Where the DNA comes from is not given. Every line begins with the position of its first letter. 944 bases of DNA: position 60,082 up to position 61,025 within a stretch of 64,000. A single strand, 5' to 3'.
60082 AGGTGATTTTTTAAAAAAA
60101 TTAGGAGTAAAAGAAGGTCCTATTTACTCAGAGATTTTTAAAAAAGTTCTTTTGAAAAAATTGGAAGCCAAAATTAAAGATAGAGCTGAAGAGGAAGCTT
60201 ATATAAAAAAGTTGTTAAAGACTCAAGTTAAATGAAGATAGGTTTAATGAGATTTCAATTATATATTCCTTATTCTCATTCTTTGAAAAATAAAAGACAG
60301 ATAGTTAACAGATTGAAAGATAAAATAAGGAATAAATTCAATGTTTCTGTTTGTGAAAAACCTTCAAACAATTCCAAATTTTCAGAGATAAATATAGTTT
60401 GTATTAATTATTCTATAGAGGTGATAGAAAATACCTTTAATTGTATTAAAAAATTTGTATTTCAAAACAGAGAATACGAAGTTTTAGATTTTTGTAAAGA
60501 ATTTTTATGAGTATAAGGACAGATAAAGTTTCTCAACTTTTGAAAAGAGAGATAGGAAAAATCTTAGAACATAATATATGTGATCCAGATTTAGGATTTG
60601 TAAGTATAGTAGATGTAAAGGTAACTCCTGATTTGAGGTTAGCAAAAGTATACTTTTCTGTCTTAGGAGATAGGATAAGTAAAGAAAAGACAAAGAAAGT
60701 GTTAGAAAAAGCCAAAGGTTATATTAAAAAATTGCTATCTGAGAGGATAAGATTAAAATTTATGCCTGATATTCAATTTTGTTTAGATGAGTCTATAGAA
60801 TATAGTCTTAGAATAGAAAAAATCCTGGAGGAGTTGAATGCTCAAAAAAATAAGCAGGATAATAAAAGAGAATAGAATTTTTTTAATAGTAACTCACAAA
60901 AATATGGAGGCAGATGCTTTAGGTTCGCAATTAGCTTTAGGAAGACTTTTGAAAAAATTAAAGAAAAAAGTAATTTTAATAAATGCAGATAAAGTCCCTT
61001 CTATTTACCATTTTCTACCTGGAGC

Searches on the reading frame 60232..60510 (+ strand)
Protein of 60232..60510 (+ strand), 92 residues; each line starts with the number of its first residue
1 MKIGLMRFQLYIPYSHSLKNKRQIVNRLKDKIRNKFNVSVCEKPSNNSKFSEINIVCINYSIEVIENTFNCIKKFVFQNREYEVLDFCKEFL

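Call 55: search_protein_families(library=pfam, proteins=[window:60232-60510:+], max_evalue=0.00001)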
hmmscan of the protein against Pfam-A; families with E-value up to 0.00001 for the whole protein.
window:60232-60510:+ (92 aa): 1 family
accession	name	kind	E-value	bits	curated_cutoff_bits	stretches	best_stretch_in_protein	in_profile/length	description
PF04456.17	DUF503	-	2.2e-20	72.7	22.4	1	3-87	1-86/88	Protein of unknown function (DUF503)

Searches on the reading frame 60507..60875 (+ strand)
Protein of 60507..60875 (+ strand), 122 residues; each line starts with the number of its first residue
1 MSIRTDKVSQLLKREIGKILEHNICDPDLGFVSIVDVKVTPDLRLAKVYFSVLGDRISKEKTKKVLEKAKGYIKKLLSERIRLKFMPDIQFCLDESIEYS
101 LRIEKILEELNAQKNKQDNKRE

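Call 55: search_protein_families(library=pfam, proteins=[window:60507-60875:+], max_evalue=0.00001)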
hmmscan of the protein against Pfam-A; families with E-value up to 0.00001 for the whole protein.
window:60507-60875:+ (122 aa): 1 family
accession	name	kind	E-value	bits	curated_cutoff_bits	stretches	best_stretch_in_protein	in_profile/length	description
PF02033.23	RBFA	-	1.5e-32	112.4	34.7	1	4-107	1-105/105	Ribosome-binding factor A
